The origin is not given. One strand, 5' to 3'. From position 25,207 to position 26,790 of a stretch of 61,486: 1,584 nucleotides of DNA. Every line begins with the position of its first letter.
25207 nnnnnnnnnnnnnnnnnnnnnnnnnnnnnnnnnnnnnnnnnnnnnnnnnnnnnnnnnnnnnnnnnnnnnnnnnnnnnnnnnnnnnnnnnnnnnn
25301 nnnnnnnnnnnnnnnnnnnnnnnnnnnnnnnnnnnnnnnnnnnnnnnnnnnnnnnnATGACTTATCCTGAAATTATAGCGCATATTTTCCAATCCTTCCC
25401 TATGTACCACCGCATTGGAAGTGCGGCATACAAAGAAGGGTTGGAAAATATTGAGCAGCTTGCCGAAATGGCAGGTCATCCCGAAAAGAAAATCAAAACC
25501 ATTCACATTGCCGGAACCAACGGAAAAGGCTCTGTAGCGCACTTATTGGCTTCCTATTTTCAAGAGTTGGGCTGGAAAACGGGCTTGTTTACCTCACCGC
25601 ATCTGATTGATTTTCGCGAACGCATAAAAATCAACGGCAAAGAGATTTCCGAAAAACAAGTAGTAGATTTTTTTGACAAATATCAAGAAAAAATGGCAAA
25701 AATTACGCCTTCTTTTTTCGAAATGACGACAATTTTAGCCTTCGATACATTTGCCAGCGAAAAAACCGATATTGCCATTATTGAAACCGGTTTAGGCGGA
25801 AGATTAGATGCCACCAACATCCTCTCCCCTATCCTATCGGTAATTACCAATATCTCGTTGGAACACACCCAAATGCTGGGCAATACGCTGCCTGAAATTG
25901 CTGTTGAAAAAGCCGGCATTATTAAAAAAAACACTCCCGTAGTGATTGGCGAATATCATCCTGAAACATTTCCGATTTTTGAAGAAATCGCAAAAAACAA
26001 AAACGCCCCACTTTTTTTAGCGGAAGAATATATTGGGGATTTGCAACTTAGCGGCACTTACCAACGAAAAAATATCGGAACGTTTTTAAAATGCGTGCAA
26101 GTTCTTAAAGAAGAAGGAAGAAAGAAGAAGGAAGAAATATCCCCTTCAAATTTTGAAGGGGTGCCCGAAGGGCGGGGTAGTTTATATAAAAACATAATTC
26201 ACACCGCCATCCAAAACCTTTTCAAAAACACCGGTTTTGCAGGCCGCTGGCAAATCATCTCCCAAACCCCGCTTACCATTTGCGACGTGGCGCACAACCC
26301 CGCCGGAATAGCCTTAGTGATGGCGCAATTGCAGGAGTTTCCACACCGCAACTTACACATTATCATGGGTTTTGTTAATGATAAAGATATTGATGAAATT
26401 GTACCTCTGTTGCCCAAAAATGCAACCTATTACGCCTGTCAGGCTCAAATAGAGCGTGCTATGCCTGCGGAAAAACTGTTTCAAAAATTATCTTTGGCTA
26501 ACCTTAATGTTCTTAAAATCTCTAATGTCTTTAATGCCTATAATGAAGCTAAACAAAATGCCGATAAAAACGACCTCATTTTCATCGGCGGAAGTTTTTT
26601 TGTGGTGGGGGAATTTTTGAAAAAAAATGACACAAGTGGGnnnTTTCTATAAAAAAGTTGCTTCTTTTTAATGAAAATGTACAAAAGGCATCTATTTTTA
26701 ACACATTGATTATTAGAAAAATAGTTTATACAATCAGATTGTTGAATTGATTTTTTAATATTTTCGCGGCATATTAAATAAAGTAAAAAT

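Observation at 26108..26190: The same repeat element sits in frame inside the essential folC gene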

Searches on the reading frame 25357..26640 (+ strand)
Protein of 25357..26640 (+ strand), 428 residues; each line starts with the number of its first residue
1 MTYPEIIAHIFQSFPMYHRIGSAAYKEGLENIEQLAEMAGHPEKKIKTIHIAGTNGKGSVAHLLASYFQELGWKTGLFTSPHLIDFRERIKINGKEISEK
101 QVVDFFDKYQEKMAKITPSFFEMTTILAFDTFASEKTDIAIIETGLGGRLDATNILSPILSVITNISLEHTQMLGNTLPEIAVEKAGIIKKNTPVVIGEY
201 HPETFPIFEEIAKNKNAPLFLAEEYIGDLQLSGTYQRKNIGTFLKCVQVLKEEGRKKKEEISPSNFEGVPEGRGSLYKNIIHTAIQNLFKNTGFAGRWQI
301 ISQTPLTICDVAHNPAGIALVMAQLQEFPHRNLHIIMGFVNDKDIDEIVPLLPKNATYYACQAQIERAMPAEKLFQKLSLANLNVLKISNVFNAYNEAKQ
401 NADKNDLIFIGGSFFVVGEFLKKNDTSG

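Call 10: search_protein_families(library=pfam, proteins=[window:25357-26640:+])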
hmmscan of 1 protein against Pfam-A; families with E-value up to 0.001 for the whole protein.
window:25357-26640:+ (428 aa): 2 families
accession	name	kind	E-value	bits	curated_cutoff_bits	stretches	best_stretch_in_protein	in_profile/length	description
PF02875.26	Mur_ligase_C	-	2.7e-16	61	28.4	1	296-414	1-127/127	Mur ligase, glutamate ligase domain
PF08245.18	Mur_ligase_M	-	1.4e-08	35.4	24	1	51-216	1-139/200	Mur ligase middle domain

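Call 12: find_homologous_proteins(query=window:25357-26640:+, max_evalue=1e-20)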
Query window:25357-26640:+ (428 aa): 8000 proteins with E <= 1e-20 among 8000 candidates; the best 120 are listed.
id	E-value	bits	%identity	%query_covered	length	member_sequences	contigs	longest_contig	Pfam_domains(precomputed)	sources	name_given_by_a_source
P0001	6.5e-285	962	100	100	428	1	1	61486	PF02875.27,PF08245.19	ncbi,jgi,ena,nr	ncbi:MAG: bifunctional folylpolyglutamate synthase/dihydrofolate synthase [Lentimicrobiaceae bacteri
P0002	1.8e-226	770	77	99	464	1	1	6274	PF02875.27,PF08245.19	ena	-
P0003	1.2e-225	767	80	98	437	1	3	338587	PF02875.27,PF08245.19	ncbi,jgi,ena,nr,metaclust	ncbi:MAG: bifunctional folylpolyglutamate synthase/dihydrofolate synthase [Bacteroidetes bacterium]|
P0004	1.8e-224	763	79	100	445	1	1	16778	PF02875.27,PF08245.19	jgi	-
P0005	2.2e-215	733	75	99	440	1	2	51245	PF02875.27,PF08245.19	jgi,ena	-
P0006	7.6e-215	732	77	99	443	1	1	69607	PF02875.27,PF08245.19,PF27239.1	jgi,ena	-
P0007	8.4e-215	732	78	100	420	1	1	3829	PF02875.27,PF08245.19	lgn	-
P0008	2.6e-214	730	71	99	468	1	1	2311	PF02875.27,PF08245.19,PF27239.1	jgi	jgi:dihydrofolate synthase/folylpolyglutamate synthase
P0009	6.6e-213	725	76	99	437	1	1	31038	PF02875.27,PF08245.19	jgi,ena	-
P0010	8.1e-211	718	75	99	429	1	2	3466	PF02875.27,PF08245.19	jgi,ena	-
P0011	1.2e-207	708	74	99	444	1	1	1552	PF02875.27,PF08245.19,PF27239.1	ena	-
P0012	5.8e-207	706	74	99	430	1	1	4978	PF02875.27,PF08245.19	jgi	jgi:dihydrofolate synthase/folylpolyglutamate synthase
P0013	2.2e-206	704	70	99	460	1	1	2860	PF02875.27,PF08245.19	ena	-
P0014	5.6e-206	702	71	99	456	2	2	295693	PF02875.27,PF08245.19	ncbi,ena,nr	ncbi:MAG: Mur ligase family protein [Bacteroidetes bacterium]|nr:Mur ligase family protein [Bacteroi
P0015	1.5e-205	701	72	99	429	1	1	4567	PF02875.27,PF08245.19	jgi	-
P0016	2.3e-205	700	74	98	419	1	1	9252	PF02875.27,PF08245.19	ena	-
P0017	1.5e-204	698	73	99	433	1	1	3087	PF02875.27,PF08245.19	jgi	-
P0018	3.0e-204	697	73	98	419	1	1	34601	PF02875.27,PF08245.19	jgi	-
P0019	6.1e-204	696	72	99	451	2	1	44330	PF02875.27,PF08245.19,PF27239.1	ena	-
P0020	9.5e-204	695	73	100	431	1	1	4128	PF02875.27,PF08245.19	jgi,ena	-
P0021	6.7e-203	692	71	99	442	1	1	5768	PF02875.27,PF08245.19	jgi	jgi:dihydrofolate synthase/folylpolyglutamate synthase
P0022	2.1e-202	691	73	100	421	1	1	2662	PF02875.27,PF08245.19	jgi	-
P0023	7.5e-202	689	75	98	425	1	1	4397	PF02875.27,PF08245.19,PF27239.1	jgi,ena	-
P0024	1.2e-201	688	73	99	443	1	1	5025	PF02875.27,PF08245.19,PF27239.1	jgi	jgi:dihydrofolate synthase/folylpolyglutamate synthase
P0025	1.7e-201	688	73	99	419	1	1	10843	PF02875.27,PF08245.19,PF27239.1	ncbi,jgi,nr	ncbi:MAG: bifunctional folylpolyglutamate synthase/dihydrofolate synthase [Bacteroidales bacterium]|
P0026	2.8e-201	687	74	99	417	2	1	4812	PF02875.27,PF08245.19,PF27239.1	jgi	-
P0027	4.8e-201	686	72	99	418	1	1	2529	PF02875.27,PF08245.19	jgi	-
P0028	5.4e-201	686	72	99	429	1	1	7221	PF02875.27,PF08245.19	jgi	-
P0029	1.1e-200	685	74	98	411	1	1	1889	PF02875.27,PF08245.19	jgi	jgi:dihydrofolate synthase/folylpolyglutamate synthase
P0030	8.7e-200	682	73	99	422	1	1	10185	PF02875.27,PF08245.19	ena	-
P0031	9.4e-200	682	72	99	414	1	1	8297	PF02875.27,PF08245.19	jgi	jgi:dihydrofolate synthase/folylpolyglutamate synthase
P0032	4.0e-199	680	72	99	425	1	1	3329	PF02875.27,PF08245.19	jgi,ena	-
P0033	1.2e-198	678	72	99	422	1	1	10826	PF02875.27,PF08245.19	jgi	-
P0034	5.4e-198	676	67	98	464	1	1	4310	PF02875.27,PF08245.19,PF27239.1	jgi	jgi:dihydrofolate synthase/folylpolyglutamate synthase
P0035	7.0e-198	676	72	99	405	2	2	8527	PF02875.27,PF08245.19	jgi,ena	-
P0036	2.2e-197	674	71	100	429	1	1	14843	PF02875.27,PF08245.19,PF27239.1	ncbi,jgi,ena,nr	ncbi:MAG: Mur ligase family protein [Lentimicrobiaceae bacterium]|nr:Mur ligase family protein [Lent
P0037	3.4e-197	674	71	100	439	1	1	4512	PF02875.27,PF08245.19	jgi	jgi:dihydrofolate synthase/folylpolyglutamate synthase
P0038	3.6e-197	673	73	96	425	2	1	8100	PF02875.27,PF08245.19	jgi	-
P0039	7.7e-196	669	71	99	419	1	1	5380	PF02875.27,PF08245.19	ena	-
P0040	1.2e-195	668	70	99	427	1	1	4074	PF02875.27,PF08245.19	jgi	-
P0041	1.8e-195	668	71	99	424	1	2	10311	PF02875.27,PF08245.19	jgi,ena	-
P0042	2.5e-195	667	71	99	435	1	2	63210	PF02875.27,PF08245.19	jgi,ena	-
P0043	7.5e-194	663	71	95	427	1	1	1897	PF02875.27,PF08245.19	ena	-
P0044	6.3e-190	650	74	95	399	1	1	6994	PF02875.27,PF08245.19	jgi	jgi:dihydrofolate synthase/folylpolyglutamate synthase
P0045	7.9e-190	649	72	99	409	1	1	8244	PF02875.27,PF08245.19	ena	-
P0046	8.5e-187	639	71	95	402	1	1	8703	PF02875.27,PF08245.19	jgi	jgi:dihydrofolate synthase/folylpolyglutamate synthase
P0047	1.6e-186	638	74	93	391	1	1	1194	PF02875.27,PF08245.19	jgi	jgi:dihydrofolate synthase/folylpolyglutamate synthase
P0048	2.2e-186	638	70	95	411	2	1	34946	PF02875.27,PF08245.19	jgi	jgi:dihydrofolate synthase/folylpolyglutamate synthase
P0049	1.6e-176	606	74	87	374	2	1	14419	PF02875.27,PF08245.19,PF27239.1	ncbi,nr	ncbi:MAG: Mur ligase family protein, partial [Lentimicrobiaceae bacterium]|nr:Mur ligase family prot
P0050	1.6e-153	530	56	98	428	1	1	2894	PF02875.27,PF08245.19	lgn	-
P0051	5.2e-153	528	57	98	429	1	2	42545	PF02875.27,PF08245.19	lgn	-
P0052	5.3e-153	528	57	98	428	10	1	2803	PF02875.27,PF08245.19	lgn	-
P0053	8.7e-153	527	57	98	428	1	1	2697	PF02875.27,PF08245.19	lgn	-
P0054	2.7e-152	526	56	98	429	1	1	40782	PF02875.27,PF08245.19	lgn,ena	-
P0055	4.0e-152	525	56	98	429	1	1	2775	PF02875.27,PF08245.19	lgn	-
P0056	8.3e-152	524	56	98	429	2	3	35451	PF02875.27,PF08245.19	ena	-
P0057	8.5e-152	524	56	98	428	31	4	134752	PF02875.27,PF08245.19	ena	-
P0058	1.3e-151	523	56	98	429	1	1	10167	PF02875.27,PF08245.19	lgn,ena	-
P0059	1.4e-151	523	56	98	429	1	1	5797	PF02875.27,PF08245.19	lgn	-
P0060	1.5e-151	523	56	98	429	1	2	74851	PF02875.27,PF08245.19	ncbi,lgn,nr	ncbi:MAG: bifunctional folylpolyglutamate synthase/dihydrofolate synthase [Bacteroidales bacterium]|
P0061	2.5e-151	523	56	98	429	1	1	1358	PF02875.27,PF08245.19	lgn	-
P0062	2.8e-151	522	56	98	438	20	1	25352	PF02875.27,PF08245.19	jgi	jgi:dihydrofolate synthase/folylpolyglutamate synthase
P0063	4.2e-151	522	55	98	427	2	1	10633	PF02875.27,PF08245.19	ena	-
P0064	5.8e-151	521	56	98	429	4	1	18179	PF02875.27,PF08245.19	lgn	-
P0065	6.5e-151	521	56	98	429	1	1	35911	PF02875.27,PF08245.19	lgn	-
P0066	1.1e-150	520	56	98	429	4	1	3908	PF02875.27,PF08245.19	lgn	-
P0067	1.1e-150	520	56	98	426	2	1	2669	PF02875.27,PF08245.19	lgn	-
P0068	1.2e-150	520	56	98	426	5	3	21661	PF02875.27,PF08245.19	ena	-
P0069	1.7e-150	520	55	98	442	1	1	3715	PF02875.27,PF08245.19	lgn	-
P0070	2.4e-150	519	55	99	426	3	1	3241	PF02875.27,PF08245.19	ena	-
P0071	3.9e-150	519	55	98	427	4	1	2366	PF02875.27,PF08245.19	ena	-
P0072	4.1e-150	518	55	98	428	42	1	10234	PF02875.27,PF08245.19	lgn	-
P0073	4.2e-150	518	55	98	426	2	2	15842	PF02875.27,PF08245.19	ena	-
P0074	4.5e-150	518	56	98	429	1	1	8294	PF02875.27,PF08245.19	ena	-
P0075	4.8e-150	518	56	99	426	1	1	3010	PF02875.27,PF08245.19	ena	-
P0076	6.0e-150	518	55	98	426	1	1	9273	PF02875.27,PF08245.19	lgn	-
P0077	7.5e-150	518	55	98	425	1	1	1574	PF02875.27,PF08245.19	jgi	-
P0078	8.2e-150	517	56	98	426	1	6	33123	PF02875.27,PF08245.19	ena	-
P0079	9.8e-150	517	55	99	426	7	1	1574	PF02875.27,PF08245.19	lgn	-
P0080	1.7e-149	516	55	98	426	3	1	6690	PF02875.27,PF08245.19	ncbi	-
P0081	2.1e-149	516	55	98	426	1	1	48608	PF02875.27,PF08245.19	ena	-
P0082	2.6e-149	516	55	98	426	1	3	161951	PF02875.27,PF08245.19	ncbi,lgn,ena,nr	ncbi:MAG: bifunctional folylpolyglutamate synthase/dihydrofolate synthase [Bacteroidales bacterium]|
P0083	2.9e-149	516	56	98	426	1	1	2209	PF02875.27,PF08245.19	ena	-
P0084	3.2e-149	516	56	98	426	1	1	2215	PF02875.27,PF08245.19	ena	-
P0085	4.0e-149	515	57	99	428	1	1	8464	PF02875.27,PF08245.19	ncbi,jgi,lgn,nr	ncbi:MAG: bifunctional folylpolyglutamate synthase/dihydrofolate synthase [Bacteroidales bacterium]|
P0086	6.4e-149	515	55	98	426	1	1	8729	PF02875.27,PF08245.19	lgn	-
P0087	9.6e-149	514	55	98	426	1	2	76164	PF02875.27,PF08245.19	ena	-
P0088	1.1e-148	514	55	98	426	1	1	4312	PF02875.27,PF08245.19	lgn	-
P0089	1.2e-148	514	55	98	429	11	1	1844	PF02875.27,PF08245.19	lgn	-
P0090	1.3e-148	514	57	98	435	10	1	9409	PF02875.27,PF08245.19,PF27239.1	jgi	jgi:dihydrofolate synthase/folylpolyglutamate synthase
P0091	1.4e-148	513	55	98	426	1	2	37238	PF02875.27,PF08245.19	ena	-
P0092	2.5e-148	513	55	98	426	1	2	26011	PF02875.27,PF08245.19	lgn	-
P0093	3.0e-148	512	54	100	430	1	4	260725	PF02875.27,PF08245.19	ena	-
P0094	3.5e-148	512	55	98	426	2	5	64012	PF02875.27,PF08245.19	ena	-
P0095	3.5e-148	512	55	99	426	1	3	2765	PF02875.27,PF08245.19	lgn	-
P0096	3.6e-148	512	55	98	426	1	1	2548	PF02875.27,PF08245.19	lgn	-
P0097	3.8e-148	512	55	98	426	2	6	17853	PF02875.27,PF08245.19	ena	-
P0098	3.9e-148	512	54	98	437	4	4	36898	PF02875.27,PF08245.19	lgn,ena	-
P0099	5.2e-148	512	55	98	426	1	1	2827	PF02875.27,PF08245.19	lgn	-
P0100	5.3e-148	512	55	98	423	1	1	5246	PF02875.27,PF08245.19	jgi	-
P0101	5.4e-148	512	56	98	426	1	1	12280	PF02875.27,PF08245.19,PF27239.1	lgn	-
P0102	6.1e-148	511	55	98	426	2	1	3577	PF02875.27,PF08245.19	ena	-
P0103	6.3e-148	511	55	98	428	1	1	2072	PF02875.27,PF08245.19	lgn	-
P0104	7.2e-148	511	55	98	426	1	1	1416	PF02875.27,PF08245.19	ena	-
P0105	2.2e-147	509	55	98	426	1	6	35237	PF02875.27,PF08245.19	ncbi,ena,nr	ncbi:MAG: bifunctional folylpolyglutamate synthase/dihydrofolate synthase [Bacteroidales bacterium]|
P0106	2.4e-147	509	54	99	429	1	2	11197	PF02875.27,PF08245.19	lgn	-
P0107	2.5e-147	509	55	98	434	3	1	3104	PF02875.27,PF08245.19,PF27239.1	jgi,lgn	-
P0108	6.9e-147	508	55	98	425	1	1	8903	PF02875.27,PF08245.19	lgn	-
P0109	7.7e-147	508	55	98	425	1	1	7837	PF02875.27,PF08245.19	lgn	-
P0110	7.9e-147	508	55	98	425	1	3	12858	PF02875.27,PF08245.19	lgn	-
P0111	1.0e-146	507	55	98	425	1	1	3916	PF02875.27,PF08245.19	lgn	-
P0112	1.4e-146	507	55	98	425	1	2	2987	PF02875.27,PF08245.19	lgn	-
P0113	1.6e-146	507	55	98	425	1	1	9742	PF02875.27,PF08245.19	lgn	-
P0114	1.9e-146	506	55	98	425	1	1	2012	PF02875.27,PF08245.19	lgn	-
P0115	3.1e-146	506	55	98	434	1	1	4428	PF02875.27,PF08245.19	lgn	-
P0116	3.5e-146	506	55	98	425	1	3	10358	PF02875.27,PF08245.19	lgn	-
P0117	4.1e-146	505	53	98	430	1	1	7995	PF02875.27,PF08245.19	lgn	-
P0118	4.2e-146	505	54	98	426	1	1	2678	PF02875.27,PF08245.19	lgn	-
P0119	6.8e-146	505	55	98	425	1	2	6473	PF02875.27,PF08245.19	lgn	-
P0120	8.8e-146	504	55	99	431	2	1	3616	PF02875.27,PF08245.19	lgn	-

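Call 20: find_encoding_contigs(protein=P0003, flank=10000, max_places=2)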
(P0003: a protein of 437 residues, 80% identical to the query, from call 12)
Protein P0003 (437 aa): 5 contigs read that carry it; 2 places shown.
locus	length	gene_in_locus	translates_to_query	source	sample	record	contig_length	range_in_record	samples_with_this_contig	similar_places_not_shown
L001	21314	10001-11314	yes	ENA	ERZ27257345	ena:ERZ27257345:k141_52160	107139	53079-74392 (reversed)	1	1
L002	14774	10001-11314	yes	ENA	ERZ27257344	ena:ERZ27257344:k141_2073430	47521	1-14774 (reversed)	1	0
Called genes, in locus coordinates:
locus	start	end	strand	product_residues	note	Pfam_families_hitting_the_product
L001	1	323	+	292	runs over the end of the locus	PF02517:Rce1-like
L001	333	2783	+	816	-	PF00512:HisKA, PF02518:HATPase_c, PF00072:Response_reg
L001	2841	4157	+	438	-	PF13375:RnfC_N, PF01512:Complex1_51K, PF10531:SLBB (weak), PF13534:Fer4_17 (faint)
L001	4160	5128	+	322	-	PF01380:SIS, PF00571:CBS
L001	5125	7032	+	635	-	PF17517:IgGFc_binding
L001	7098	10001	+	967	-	PF00675:Peptidase_M16 (weak), PF05193:Peptidase_M16_C, PF00675:Peptidase_M16 (weak), PF05193:Peptidase_M16_C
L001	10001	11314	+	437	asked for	PF08245:Mur_ligase_M, PF02875:Mur_ligase_C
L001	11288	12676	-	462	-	PF25145:NfeD1b_N, PF24961:NfeD_membrane, PF01957:NfeD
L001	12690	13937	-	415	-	PF13428:TPR_14 (faint)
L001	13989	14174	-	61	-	-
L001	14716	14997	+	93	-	-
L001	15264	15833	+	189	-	PF28474:DUF8412, PF13376:OmdA (weak)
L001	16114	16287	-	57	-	-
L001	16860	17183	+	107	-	PF12840:HTH_20, PF01022:HTH_5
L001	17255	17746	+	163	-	PF13302:Acetyltransf_3, PF13420:Acetyltransf_4, PF00583:Acetyltransf_1, PF13673:Acetyltransf_10, PF13508:Acetyltransf_7, PF08445:FR47 (weak)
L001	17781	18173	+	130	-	-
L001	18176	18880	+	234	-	PF02683:DsbD_TM, PF13386:DsbD_2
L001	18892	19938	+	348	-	PF13192:Thioredoxin_3, PF01135:PCMT, PF13489:Methyltransf_23, PF01209:Ubie_methyltran, PF13847:Methyltransf_31, PF08241:Methyltransf_11, PF08242:Methyltransf_12, PF13649:Methyltransf_25, +3 more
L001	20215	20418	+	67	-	-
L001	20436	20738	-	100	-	-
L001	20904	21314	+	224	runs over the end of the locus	PF01381:HTH_3, PF12844:HTH_19 (faint)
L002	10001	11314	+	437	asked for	PF08245:Mur_ligase_M, PF02875:Mur_ligase_C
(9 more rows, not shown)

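Call 21: find_encoding_contigs(protein=P0004, flank=10000, max_places=2)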
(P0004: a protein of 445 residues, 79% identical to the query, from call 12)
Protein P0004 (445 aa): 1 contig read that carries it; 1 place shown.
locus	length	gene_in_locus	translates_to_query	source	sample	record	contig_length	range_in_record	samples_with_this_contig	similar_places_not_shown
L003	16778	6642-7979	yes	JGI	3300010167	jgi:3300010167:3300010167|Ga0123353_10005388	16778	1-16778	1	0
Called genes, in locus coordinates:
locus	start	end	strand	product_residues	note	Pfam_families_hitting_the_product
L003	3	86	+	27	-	?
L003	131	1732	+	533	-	PF06418:CTP_synth_N, PF00117:GATase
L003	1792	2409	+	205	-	PF00485:PRK, PF13238:AAA_18 (weak)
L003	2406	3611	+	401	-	PF13632:Glyco_trans_2_3 (weak)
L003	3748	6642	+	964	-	PF00675:Peptidase_M16 (weak), PF05193:Peptidase_M16_C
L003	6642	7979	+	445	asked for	PF08245:Mur_ligase_M (weak), PF02875:Mur_ligase_C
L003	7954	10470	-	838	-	PF02861:Clp_N, PF00004:AAA, PF13191:AAA_16 (weak), PF17871:AAA_lid_9, PF00004:AAA, PF07724:AAA_2, PF07728:AAA_5, PF10431:ClpB_D2-small, +11 more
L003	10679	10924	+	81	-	-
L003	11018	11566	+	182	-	PF13238:AAA_18, PF13207:AAA_17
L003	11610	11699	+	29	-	-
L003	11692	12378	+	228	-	PF03544:TonB_C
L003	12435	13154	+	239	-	-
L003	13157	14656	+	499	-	PF02518:HATPase_c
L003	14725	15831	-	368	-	PF12679:ABC2_membrane_2, PF12698:ABC2_membrane_3, PF01061:ABC2_membrane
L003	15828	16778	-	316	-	?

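Call 22: find_encoding_contigs(protein=P0008, flank=10000, max_places=1)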
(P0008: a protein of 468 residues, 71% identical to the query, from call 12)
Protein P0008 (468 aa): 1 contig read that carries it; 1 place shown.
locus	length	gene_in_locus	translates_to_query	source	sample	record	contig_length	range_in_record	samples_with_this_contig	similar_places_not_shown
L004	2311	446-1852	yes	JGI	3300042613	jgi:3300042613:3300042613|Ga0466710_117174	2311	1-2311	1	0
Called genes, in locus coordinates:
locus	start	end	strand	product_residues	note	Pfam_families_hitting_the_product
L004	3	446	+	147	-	?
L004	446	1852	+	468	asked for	PF08245:Mur_ligase_M (weak), PF02875:Mur_ligase_C, PF27239:FOL3_C (weak)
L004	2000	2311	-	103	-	?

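Call 23: find_encoding_contigs(protein=P0014, flank=10000, max_places=1)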
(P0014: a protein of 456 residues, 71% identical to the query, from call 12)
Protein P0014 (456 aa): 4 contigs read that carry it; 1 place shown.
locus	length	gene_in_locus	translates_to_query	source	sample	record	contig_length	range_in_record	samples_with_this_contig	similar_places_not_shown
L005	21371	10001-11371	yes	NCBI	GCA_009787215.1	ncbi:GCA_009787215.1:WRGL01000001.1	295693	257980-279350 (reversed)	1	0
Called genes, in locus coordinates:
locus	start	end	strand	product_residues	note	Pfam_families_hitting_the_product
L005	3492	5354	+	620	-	PF04389:Peptidase_M28, PF01546:Peptidase_M20 (weak), PF18962:Por_Secre_tail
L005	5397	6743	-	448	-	PF00206:Lyase_1, PF08328:ASL_C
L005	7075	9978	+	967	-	PF00675:Peptidase_M16 (weak), PF05193:Peptidase_M16_C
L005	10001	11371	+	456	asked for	PF08245:Mur_ligase_M, PF02875:Mur_ligase_C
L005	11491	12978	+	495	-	PF18940:DUF5687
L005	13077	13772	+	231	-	PF00005:ABC_tran, PF13304:AAA_21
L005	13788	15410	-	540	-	PF00749:tRNA-synt_1c, PF03950:tRNA-synt_1c_C, PF20974:tRNA-synt_1c_C2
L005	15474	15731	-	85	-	PF02604:PhdYeFM_antitox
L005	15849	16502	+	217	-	PF01973:MptE-like (weak), PF04263:TPK_catalytic, PF21275:Thi_PPkinase_C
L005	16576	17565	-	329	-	PF16654:DAPDH_C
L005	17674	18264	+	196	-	PF04973:NMN_transporter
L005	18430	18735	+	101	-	-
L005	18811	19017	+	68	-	-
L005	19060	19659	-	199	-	PF02687:FtsX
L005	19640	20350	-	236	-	-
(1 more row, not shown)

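Call 24: find_encoding_contigs(protein=P0041, flank=10000, max_places=1)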
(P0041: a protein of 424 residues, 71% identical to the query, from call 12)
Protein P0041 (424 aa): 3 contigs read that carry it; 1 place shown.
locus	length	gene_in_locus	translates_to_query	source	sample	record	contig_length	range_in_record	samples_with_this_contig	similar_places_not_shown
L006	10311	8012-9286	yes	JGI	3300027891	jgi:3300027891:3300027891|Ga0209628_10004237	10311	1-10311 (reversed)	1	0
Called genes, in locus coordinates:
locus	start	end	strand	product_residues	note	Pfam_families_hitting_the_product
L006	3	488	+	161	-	?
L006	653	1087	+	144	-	PF00692:dUTPase, PF22769:DCD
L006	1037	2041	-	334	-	PF14054:DUF4249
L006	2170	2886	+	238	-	PF13852:DUF4197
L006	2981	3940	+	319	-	-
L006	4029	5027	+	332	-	PF07584:BatA, PF00092:VWA, PF13519:VWA_2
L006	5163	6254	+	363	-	PF07610:DUF1573, PF22544:HYDIN_VesB_CFA65-like_Ig, PF15780:ASH (weak), PF22544:HYDIN_VesB_CFA65-like_Ig, PF07610:DUF1573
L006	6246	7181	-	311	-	PF16745:RsgA_N, PF03193:RsgA_GTPase, PF02421:FeoB_N (faint)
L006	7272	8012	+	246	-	PF01643:Acyl-ACP_TE, PF13279:4HBT_2 (faint), PF20791:Acyl-ACP_TE_C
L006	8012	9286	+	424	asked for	PF08245:Mur_ligase_M, PF02875:Mur_ligase_C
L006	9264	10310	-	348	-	?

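Call 25: find_encoding_contigs(protein=P0035, flank=10000, max_places=1)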
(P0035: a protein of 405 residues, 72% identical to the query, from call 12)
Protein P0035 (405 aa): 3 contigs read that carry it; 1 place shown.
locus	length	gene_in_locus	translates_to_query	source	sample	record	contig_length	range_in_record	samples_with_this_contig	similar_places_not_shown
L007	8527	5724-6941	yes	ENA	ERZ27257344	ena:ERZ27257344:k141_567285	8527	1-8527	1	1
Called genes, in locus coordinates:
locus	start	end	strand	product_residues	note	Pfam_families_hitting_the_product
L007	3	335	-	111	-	?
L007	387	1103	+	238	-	PF19781:DUF6266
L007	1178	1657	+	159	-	-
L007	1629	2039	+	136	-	-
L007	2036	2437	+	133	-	-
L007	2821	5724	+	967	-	PF00675:Peptidase_M16 (weak), PF05193:Peptidase_M16_C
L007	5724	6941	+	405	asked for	PF08245:Mur_ligase_M, PF02875:Mur_ligase_C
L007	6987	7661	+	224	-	PF00160:Pro_isomerase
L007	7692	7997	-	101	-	PF12844:HTH_19, PF01381:HTH_3, PF13443:HTH_26 (weak), PF13560:HTH_31 (weak)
